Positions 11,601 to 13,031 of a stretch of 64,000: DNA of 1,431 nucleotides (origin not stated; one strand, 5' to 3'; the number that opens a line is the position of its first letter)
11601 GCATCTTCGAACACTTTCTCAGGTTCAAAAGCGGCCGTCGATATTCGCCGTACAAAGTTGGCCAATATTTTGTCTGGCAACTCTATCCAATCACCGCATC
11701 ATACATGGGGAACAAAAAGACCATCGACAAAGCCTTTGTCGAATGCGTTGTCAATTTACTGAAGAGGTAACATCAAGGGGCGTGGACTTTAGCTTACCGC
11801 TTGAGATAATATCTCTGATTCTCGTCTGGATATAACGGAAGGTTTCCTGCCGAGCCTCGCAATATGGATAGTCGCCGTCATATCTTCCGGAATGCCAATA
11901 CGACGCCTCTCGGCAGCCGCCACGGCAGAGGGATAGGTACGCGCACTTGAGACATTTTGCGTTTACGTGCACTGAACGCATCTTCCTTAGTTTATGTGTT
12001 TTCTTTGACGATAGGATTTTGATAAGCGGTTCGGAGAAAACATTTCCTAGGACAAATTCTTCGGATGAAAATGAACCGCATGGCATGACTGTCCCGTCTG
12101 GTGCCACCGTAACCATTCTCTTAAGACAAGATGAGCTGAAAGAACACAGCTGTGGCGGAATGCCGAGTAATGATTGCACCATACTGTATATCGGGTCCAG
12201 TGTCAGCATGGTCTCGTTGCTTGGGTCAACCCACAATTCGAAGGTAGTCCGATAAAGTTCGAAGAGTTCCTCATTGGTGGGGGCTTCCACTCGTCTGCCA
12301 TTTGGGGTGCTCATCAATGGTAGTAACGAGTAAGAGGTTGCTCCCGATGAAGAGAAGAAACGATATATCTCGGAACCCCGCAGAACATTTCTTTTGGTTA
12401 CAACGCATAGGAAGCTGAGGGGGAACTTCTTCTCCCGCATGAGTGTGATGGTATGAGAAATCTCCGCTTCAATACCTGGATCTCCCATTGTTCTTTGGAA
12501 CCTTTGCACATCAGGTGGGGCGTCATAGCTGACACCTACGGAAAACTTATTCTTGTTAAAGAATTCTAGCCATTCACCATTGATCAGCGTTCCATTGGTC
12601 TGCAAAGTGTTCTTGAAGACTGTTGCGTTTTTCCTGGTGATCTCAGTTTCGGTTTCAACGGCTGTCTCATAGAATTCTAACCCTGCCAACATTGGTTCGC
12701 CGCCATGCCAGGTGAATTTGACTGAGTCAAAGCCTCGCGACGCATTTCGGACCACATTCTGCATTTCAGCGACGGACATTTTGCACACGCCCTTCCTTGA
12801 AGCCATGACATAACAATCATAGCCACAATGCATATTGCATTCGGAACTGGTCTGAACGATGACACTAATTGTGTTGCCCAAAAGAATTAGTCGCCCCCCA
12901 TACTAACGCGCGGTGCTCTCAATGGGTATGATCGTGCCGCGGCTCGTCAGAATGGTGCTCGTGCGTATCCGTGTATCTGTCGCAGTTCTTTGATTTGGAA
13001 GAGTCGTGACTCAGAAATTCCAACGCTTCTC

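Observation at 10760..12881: Radical-SAM/SPASM enzyme with an atypical CX3CX3C cluster, convergent with an HExxH protein; no precursor peptide found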

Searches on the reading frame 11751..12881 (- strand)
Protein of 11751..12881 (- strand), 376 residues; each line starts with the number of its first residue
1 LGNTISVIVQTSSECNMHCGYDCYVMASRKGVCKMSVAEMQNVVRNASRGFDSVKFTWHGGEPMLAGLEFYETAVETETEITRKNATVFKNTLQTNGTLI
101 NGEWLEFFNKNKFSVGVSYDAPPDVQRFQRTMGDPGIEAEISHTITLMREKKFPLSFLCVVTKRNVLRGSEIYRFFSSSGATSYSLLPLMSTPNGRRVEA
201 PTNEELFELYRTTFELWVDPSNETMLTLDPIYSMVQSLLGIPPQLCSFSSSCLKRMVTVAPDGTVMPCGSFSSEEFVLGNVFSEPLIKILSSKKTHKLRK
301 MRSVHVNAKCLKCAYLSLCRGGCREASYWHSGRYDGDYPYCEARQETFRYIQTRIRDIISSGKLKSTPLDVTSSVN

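Call 3: search_protein_families(library=pfam, proteins=[window:11751-12881:-], max_evalue=0.01)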
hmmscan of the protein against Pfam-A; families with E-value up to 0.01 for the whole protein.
window:11751-12881:- (376 aa): 2 families
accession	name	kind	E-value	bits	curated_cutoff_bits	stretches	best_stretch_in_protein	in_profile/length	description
PF13186.11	SPASM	-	2.1e-10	41.2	21.5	1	253-313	4-66/67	Iron-sulfur cluster-binding domain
PF04055.27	Radical_SAM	-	2.9e-10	41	29.5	1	11-161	3-151/166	Radical SAM superfamily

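Call 4: search_protein_families(library=ncbifam, proteins=[window:11751-12881:-], max_evalue=0.01)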
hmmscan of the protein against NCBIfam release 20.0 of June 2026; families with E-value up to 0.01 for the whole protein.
window:11751-12881:- (376 aa): 64 families (the best 25 are shown)
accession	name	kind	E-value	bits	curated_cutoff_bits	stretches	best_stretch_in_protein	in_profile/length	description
TIGR03942.1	sulfatase_rSAM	equivalog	1.9e-64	218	349.45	1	10-358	6-360/363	anaerobic sulfatase maturase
NF041298.1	rSAM_mat_DynA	equivalog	6.2e-60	203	450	1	8-356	4-354/356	dynobactin maturation radical SAM/SPASM protein DynA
NF010321.0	PRK13758.1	equivalog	8.4e-45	153.5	441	1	7-356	7-363/370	anaerobic sulfatase-maturase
TIGR04083.1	rSAM_pep_methan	hypoth_equivalog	1.5e-41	142.6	300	1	13-358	8-347/376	TIGR04083 family peptide-modifying radical SAM enzyme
NF041718.1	rSAM_phane_AMC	equivalog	7.3e-36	123.9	425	1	6-343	7-348/362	cyclophane-forming radical SAM peptide maturase AmcB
TIGR04261.1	rSAM_GlyRichRpt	subfamily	1.2e-35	123.2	310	2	9-181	1-178/363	cyclophane-forming radical SAM/SPASM peptide maturase GrrM/OscB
NF010308.0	PRK13745.1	equivalog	5.6e-35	121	484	1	11-348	20-378/412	anaerobic sulfatase-maturation protein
NF041300.1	rSAM_mat_DarW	exception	3.8e-34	118.2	650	1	5-329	41-372/415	radical SAM/SPASM peptide maturase DarW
NF038005.1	rSAM_mat_DarE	equivalog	4.5e-29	101.5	650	1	4-325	73-402/432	darobactin maturation radical SAM/SPASM protein DarE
NF041707.1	rSAM_YhhB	equivalog_domain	2e-27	96.1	445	1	6-356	3-366/369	cyclophane-forming radical SAM/SPASM peptide maturase YhhB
NF047865.1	rSAM_PapB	equivalog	9.7e-27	94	340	1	6-332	4-325/330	PapB family radical SAM/SPASM ranthipeptide maturase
TIGR04163.1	rSAM_cobopep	equivalog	7.4e-25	87.6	375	1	7-352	66-416/428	peptide-modifying radical SAM enzyme CbpB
TIGR04064.1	rSAM_nif11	equivalog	1.6e-18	66.7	518.7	2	11-133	84-208/459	nif11-like peptide radical SAM maturase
TIGR04269.1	SAM_SPASM_FxsB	subfamily_domain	2.7e-18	66.1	370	1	7-351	4-361/363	FxsB family cyclophane-forming radical SAM/SPASM peptide maturase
TIGR03978.1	rSAM_paired_1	equivalog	5.2e-18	65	370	2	3-189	82-270/466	His-Xaa-Ser system radical SAM maturase HxsB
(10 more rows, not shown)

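Call 6: search_protein_families(library=padloc, proteins=[window:11751-12881:-], max_evalue=0.01)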
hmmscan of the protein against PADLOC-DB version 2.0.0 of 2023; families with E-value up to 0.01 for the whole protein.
window:11751-12881:- (376 aa): 2 families
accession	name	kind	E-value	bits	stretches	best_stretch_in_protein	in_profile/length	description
PDLC02903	pVip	-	2.7e-12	44.7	1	10-167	5-151/257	Viperins not associated with kinases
PDLC02904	pVip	-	1e-10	39.6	1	13-251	11-229/262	Viperins associated with kinases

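Call 8: find_homologous_proteins(query=window:11751-12881:-)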
Query window:11751-12881:- (376 aa): 234 proteins with E <= 0.001 among 1656 candidates; the best 120 are listed.
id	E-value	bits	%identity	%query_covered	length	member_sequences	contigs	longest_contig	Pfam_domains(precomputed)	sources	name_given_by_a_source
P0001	6.6e-237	804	100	93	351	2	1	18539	PF13186.12,PF04055.28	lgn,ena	-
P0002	1.1e-120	421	51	96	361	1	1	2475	PF13186.12,PF04055.28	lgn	-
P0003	1.3e-120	421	51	97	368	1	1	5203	PF13186.12,PF04055.28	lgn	-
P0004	3.9e-118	413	51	95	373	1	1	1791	PF13186.12,PF04055.28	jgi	jgi:uncharacterized protein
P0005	2.4e-117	410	49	97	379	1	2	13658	PF13186.12,PF04055.28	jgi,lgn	-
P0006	1.6e-115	404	49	96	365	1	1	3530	PF13186.12,PF04055.28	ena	-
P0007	7.2e-115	402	49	97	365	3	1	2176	PF13186.12,PF04055.28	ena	-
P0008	1.1e-114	401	49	97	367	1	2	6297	PF13186.12,PF04055.28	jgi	-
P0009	5.2e-114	399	49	96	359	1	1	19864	PF13186.12,PF04055.28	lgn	-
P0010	1.1e-112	395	49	97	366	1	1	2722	PF13186.12,PF04055.28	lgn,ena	-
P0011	3.6e-112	393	47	97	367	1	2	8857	PF13186.12,PF04055.28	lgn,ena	-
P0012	1.4e-110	388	46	98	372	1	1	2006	PF13186.12,PF04055.28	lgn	-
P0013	3.6e-110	387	46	96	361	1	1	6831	PF13186.12,PF04055.28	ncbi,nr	ncbi:MAG: radical SAM protein [Firmicutes bacterium]|nr:radical SAM protein [Bacillota bacterium]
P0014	8.3e-110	385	49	96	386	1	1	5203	PF13186.12,PF04055.28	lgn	-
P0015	1.4e-107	378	46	96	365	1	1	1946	PF13186.12,PF04055.28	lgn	-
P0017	1.1e-106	375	44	99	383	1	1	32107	PF13186.12,PF04055.28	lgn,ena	-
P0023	7.0e-101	356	46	89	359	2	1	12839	PF13186.12,PF04055.28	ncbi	ncbi:MAG: radical SAM protein [Bacteroidota bacterium]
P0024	1.1e-97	346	43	93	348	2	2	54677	PF13186.12,PF04055.28,PF13353.12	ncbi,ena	-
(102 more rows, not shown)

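Call 10: find_encoding_contigs(protein=P0001, flank=10000, max_places=4)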
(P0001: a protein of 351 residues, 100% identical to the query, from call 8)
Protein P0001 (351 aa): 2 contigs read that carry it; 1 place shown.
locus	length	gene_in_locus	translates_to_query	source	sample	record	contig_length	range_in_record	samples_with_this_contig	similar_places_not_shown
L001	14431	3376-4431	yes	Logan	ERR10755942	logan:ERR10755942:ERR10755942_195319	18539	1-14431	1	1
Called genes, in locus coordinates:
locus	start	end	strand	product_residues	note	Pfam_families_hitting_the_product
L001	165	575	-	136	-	PF00856:SET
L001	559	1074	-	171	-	-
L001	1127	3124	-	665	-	PF02463:SMC_N (weak), PF13304:AAA_21 (weak)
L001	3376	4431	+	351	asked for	PF04055:Radical_SAM, PF13186:SPASM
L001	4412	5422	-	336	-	-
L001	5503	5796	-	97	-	PF08845:SymE_toxin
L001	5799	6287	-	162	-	-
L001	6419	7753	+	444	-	PF02534:T4SS-DNA_transf (faint), PF10412:TrwB_AAD_bind, PF12696:TraG-D_C (weak)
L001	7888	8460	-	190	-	-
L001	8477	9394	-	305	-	PF01261:AP_endonuc_2, PF03851:UvdE (weak)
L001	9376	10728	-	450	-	-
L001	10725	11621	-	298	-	PF22769:DCD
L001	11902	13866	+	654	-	PF00239:Resolvase, PF07508:Recombinase, PF01381:HTH_3 (weak), PF12844:HTH_19 (faint), PF13560:HTH_31 (faint), PF20432:Xre-like-HTH (faint), PF01381:HTH_3 (weak)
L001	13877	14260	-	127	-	-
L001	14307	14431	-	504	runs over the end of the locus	PF12696:TraG-D_C (weak)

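Call 11: find_encoding_contigs(protein=P0017, flank=8000, max_places=3)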
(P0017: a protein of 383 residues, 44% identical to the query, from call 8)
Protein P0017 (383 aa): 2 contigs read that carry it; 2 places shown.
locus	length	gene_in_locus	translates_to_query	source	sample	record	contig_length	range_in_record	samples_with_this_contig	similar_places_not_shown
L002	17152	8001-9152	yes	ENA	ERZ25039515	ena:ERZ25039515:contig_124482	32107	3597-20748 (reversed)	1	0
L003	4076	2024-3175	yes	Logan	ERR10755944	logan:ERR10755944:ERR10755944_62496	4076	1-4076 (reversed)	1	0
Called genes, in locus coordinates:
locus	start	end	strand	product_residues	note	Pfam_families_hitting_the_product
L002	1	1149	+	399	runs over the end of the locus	PF13289:SIR2_2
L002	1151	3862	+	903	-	-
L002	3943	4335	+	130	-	-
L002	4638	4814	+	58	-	-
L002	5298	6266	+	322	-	-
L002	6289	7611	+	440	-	PF01937:ARMT1-like_dom (weak)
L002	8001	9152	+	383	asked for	PF04055:Radical_SAM, PF13186:SPASM (weak)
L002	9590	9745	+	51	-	-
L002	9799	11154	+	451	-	-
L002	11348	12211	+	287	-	PF00004:AAA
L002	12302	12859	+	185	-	-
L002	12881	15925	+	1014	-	PF02534:T4SS-DNA_transf (faint), PF01935:DUF87, PF10412:TrwB_AAD_bind (weak)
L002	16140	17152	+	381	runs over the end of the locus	PF00432:Prenyltrans (faint), PF13243:SQHop_cyclase_C (faint), PF13249:SQHop_cyclase_N (faint)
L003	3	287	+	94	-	?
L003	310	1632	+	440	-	PF01937:ARMT1-like_dom (weak)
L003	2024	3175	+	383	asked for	PF04055:Radical_SAM, PF13186:SPASM (weak)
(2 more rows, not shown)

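Call 12: find_encoding_contigs(protein=P0024, flank=8000, max_places=3)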
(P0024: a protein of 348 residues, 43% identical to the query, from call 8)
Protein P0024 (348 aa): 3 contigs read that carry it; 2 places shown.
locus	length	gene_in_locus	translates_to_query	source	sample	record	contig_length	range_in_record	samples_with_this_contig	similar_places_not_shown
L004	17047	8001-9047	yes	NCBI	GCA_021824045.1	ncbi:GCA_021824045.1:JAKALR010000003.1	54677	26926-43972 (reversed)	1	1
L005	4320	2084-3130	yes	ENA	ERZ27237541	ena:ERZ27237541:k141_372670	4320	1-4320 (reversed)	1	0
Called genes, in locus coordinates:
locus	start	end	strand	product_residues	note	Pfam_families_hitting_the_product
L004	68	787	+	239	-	PF02353:CMAS (weak), PF13489:Methyltransf_23, PF01728:FtsJ (weak), PF05401:NodS (weak), PF13847:Methyltransf_31, PF08241:Methyltransf_11, PF08242:Methyltransf_12, PF13649:Methyltransf_25, +1 more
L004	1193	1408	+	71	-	PF21748:UPF0150 (weak)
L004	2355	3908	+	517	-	PF14870:PSII_BNR (faint), PF25852:DUF6242_C (faint), PF13088:BNR_2 (faint), PF02012:BNR (faint), PF15902:Sortilin-Vps10, PF18962:Por_Secre_tail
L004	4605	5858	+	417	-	PF04055:Radical_SAM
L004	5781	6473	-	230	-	PF00300:His_Phos_1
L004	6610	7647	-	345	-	-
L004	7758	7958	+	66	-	-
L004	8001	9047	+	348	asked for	PF04055:Radical_SAM, PF13353:Fer4_12 (faint), PF13186:SPASM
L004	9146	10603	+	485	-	-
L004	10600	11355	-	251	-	PF18912:DZR_2 (weak), PF00156:Pribosyltran (weak)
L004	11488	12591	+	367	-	PF11104:PilM_2, PF14450:FtsA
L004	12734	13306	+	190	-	-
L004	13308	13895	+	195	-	-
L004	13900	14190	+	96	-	-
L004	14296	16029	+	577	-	PF05157:MshEN, PF13555:AAA_29 (faint), PF00437:T2SSE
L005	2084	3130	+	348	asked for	PF04055:Radical_SAM, PF13353:Fer4_12 (faint), PF13186:SPASM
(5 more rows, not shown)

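Call 23: find_related_loci(query=A3, collection=genome_contigs, flank=6000)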
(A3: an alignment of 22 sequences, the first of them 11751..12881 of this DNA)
Query A3 (376 aa) in genome_contigs; peptide patterns used: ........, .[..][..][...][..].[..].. (x = any residue, [..] = any of these).
600 stretches matched a pattern (row limit reached: there are more); 563 encode a relative of the query (tblastn E <= 1e-3); the best 80 are kept; 80 distinct loci.
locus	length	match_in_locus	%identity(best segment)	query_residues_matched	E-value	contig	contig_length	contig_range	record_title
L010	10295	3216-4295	47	1-361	6e-116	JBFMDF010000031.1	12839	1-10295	MAG: Bacteroidota bacterium isolate MAG212 MAG212_31, whole genome shotgun sequence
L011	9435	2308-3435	40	1-376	6e-99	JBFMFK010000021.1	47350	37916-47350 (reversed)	MAG: Patescibacteria group bacterium isolate MAG269 MAG269_21, whole genome shotgun sequence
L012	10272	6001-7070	44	4-368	5e-76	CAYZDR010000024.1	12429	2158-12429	MAG TPA_asm: uncultured Candidatus Saccharibacteria bacterium isolate binchicken_co332_114 genome assembly, contig: NODE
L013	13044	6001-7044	33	7-358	1e-49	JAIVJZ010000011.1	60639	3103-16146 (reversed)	MAG: Acidobacteria bacterium isolate MAG9 MTG9_70, whole genome shotgun sequence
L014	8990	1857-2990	29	12-366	3e-48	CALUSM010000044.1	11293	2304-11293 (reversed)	MAG: uncultured Bacteroidales bacterium isolate BRZ_RM__bin74 genome assembly, contig: BRZ_RM__NODE_8375_length_11293_co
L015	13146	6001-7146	30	7-363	1e-47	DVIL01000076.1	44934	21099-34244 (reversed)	MAG TPA_asm: Candidatus Coprenecus stercorigallinarum isolate 3382 CHK55__C217828_L44934_ERR2241741, whole genome shotgu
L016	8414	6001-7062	29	5-358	2e-47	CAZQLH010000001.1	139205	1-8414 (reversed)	MAG TPA_asm: uncultured Candidatus Saccharibacteria bacterium isolate SRP077602_co6_254 genome assembly, contig: NODE_93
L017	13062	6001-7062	28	6-360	2e-47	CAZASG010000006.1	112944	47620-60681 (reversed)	MAG TPA_asm: uncultured Anaerolineaceae bacterium isolate SRP167671_co2_272 genome assembly, contig: NODE_175_length_112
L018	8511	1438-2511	28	1-356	1e-46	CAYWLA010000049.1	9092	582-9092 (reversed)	MAG TPA_asm: uncultured Methanosarcinales archaeon isolate SRP178699_co1_467 genome assembly, contig: NODE_10707_length_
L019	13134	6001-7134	30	2-361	2e-46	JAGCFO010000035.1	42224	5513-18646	MAG: Bacteroidaceae bacterium isolate RGIG9746 Yak_Omasum-4__c809676, whole genome shotgun sequence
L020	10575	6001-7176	29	6-370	2e-45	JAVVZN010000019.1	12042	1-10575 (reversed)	MAG: Rikenellaceae bacterium isolate CGS10Y3-bin76 NODE_19_length_12042_cov_2.803343, whole genome shotgun sequence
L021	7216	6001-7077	28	3-355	1e-45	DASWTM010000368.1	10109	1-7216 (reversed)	MAG TPA_asm: Chryseosolibacter sp. isolate SMAG_U3575 k141_324794, whole genome shotgun sequence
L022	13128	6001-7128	28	7-366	7e-45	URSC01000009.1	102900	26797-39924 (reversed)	uncultured Alistipes sp. isolate UMGS1292 genome assembly, contig: NODE_19_length_102900_cov_7.9478, whole genome shotgu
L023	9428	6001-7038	31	5-359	5e-45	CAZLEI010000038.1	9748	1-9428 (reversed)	MAG TPA_asm: uncultured Methanomassiliicoccales archaeon isolate binchicken_co154_118 genome assembly, contig: NODE_1422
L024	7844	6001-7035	30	15-356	1e-44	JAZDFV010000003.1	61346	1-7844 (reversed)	MAG: Candidatus Jorgensenbacteria bacterium isolate MEGAHIT-group-0.224 k141_16020891, whole genome shotgun sequence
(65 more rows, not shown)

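Call 24: find_related_loci(query=A3, collection=metagenome_contigs, flank=4000)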
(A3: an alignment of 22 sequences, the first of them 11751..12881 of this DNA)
Query A3 (376 aa) in metagenome_contigs; peptide patterns used: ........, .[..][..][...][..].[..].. (x = any residue, [..] = any of these).
600 stretches matched a pattern (row limit reached: there are more); 569 encode a relative of the query (tblastn E <= 1e-3); the best 80 are kept; 80 distinct loci.
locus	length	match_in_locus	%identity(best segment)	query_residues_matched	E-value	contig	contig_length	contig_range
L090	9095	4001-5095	49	1-365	1e-121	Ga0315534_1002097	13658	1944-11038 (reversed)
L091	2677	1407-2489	40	1-367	4e-101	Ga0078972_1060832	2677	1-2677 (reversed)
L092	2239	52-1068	42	15-359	2e-96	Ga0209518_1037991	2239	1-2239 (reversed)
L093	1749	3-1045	44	13-368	3e-80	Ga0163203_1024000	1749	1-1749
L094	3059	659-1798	29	3-374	3e-54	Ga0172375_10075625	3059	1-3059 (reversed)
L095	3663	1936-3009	32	7-362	4e-53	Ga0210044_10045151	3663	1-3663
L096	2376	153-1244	30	5-368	1e-52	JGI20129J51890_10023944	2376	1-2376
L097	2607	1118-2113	33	2-335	1e-51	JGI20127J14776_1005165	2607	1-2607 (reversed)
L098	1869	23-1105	31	1-357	2e-52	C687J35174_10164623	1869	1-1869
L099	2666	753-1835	31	5-365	2e-51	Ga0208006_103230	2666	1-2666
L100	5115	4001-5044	30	7-358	3e-51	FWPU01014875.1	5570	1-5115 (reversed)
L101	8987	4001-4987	32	5-335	2e-50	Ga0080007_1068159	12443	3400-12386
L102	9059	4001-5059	32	4-363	2e-50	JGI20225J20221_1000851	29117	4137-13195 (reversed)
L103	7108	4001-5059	31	4-363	1e-49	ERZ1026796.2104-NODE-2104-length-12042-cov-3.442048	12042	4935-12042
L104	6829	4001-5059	31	4-363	1e-49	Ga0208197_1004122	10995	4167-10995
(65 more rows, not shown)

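Call 45: find_homologous_proteins(query=A6, max_evalue=10)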
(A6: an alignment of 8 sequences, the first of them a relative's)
Query A6 (8 sequences) (63 aa, profile of the alignment): 8 proteins with E <= 10 among 64 candidates.
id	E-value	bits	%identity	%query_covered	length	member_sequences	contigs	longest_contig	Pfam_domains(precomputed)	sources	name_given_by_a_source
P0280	1.2e-18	85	27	70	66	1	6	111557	-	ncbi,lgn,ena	-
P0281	2.3e-18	84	100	100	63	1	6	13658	-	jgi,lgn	-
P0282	2.3e-18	84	28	81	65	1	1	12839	-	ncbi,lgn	ncbi:MAG: hypothetical protein AB1600_02505 [Bacteroidota bacterium]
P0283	1.9e-17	81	27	73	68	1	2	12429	-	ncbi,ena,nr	ncbi:hypothetical protein D4R87_02885 [bacterium]|nr:MAG: hypothetical protein D4R87_02885 [bacteriu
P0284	6.2e-14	70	33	60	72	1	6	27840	-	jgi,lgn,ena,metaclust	jgi:TRAP-type mannitol/chloroaromatic compound transport system substrate-binding protein|metaclust:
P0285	2.7e-13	68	29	73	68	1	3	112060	-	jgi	-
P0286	1.8e-5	43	38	79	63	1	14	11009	-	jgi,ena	-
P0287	1.3e-3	37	39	59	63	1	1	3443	-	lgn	-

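Call 47: search_protein_families(library=ncbifam, proteins=[P0280, P0281, P0282, P0283, P0284, P0286, P0287, P0017], max_evalue=1)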
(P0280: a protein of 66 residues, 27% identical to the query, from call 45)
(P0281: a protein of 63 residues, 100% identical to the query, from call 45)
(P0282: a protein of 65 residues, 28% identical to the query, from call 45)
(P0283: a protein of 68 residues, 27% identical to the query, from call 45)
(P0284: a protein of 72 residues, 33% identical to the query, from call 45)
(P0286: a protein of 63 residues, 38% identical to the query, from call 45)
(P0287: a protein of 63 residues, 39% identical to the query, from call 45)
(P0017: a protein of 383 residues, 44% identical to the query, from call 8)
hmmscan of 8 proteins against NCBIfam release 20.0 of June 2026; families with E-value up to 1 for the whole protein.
P0280 (66 aa): 0 families

P0281 (63 aa): 0 families

P0282 (65 aa): 0 families

P0283 (68 aa): 0 families

P0284 (72 aa): 0 families

P0286 (63 aa): 0 families

P0287 (63 aa): 0 families

P0017 (383 aa): 71 families (the best 25 are shown)
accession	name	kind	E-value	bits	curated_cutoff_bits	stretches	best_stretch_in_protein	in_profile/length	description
TIGR03942.1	sulfatase_rSAM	equivalog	2.9e-60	204.3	349.45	1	11-357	7-360/363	anaerobic sulfatase maturase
NF041298.1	rSAM_mat_DynA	equivalog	2.3e-58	197.9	450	1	11-355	7-354/356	dynobactin maturation radical SAM/SPASM protein DynA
TIGR04083.1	rSAM_pep_methan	hypoth_equivalog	1.2e-46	159.3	300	1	9-369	4-358/376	TIGR04083 family peptide-modifying radical SAM enzyme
NF041300.1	rSAM_mat_DarW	exception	5.7e-43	147.3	650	1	5-356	41-400/415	radical SAM/SPASM peptide maturase DarW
NF010321.0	PRK13758.1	equivalog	8.8e-41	140.3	441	1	7-352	7-360/370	anaerobic sulfatase-maturase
TIGR04261.1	rSAM_GlyRichRpt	subfamily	3.3e-39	135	310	1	11-346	3-352/363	cyclophane-forming radical SAM/SPASM peptide maturase GrrM/OscB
NF010308.0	PRK13745.1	equivalog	2.8e-37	128.6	484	1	11-351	20-382/412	anaerobic sulfatase-maturation protein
NF038005.1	rSAM_mat_DarE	equivalog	2.4e-33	115.5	650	1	5-351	74-429/432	darobactin maturation radical SAM/SPASM protein DarE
NF041707.1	rSAM_YhhB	equivalog_domain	3.3e-33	115.1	445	1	8-356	5-367/369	cyclophane-forming radical SAM/SPASM peptide maturase YhhB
NF041718.1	rSAM_phane_AMC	equivalog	1.6e-31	109.6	425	2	7-183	8-182/362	cyclophane-forming radical SAM peptide maturase AmcB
NF047865.1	rSAM_PapB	equivalog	3.1e-28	99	340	1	8-326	6-320/330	PapB family radical SAM/SPASM ranthipeptide maturase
TIGR04269.1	SAM_SPASM_FxsB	subfamily_domain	1.6e-23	83.3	370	1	12-351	9-362/363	FxsB family cyclophane-forming radical SAM/SPASM peptide maturase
TIGR03974.1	rSAM_six_Cys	equivalog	6.2e-23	81.4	425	1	13-341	105-436/451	thioether cross-link-forming SCIFF peptide maturase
NF040492.1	not_ScfB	exception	1.5e-20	73.6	855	1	12-337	102-430/450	ScfB-related radical SAM/SPASM orphan maturase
TIGR04163.1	rSAM_cobopep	equivalog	1.6e-20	73.3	375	1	11-349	70-414/428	peptide-modifying radical SAM enzyme CbpB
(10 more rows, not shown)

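Call 55: find_encoding_contigs(protein=P0005, flank=7000, max_places=2)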
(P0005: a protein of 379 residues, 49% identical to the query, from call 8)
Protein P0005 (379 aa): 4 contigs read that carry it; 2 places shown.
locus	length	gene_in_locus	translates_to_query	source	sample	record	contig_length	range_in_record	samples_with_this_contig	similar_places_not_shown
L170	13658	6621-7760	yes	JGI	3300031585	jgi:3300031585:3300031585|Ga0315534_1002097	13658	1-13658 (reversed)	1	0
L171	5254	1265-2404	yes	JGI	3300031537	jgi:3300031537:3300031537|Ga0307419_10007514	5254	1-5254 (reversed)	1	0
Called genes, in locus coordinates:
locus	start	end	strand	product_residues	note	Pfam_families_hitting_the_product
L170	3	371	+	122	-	PF17770:RNase_J_C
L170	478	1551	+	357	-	PF00579:tRNA-synt_1b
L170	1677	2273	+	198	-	PF00588:SpoU_methylase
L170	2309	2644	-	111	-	-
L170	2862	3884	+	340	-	PF00044:Gp_dh_N, PF02800:Gp_dh_C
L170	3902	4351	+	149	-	PF02502:LacAB_rpiB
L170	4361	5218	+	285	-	PF13292:DXP_synthase_N, PF00456:Transketolase_N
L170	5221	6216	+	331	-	PF02779:Transket_pyr, PF02780:Transketolase_C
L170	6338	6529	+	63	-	-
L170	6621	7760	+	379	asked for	PF04055:Radical_SAM, PF13186:SPASM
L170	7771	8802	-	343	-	-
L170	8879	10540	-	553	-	PF00664:ABC_membrane, PF02463:SMC_N (faint), PF00005:ABC_tran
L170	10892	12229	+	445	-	PF08529:NusA_N, PF00575:S1 (weak), PF13184:KH_NusA_1st, PF26594:KH_NusA_2nd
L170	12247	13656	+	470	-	?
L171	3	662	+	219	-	?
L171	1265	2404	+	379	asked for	PF04055:Radical_SAM, PF13186:SPASM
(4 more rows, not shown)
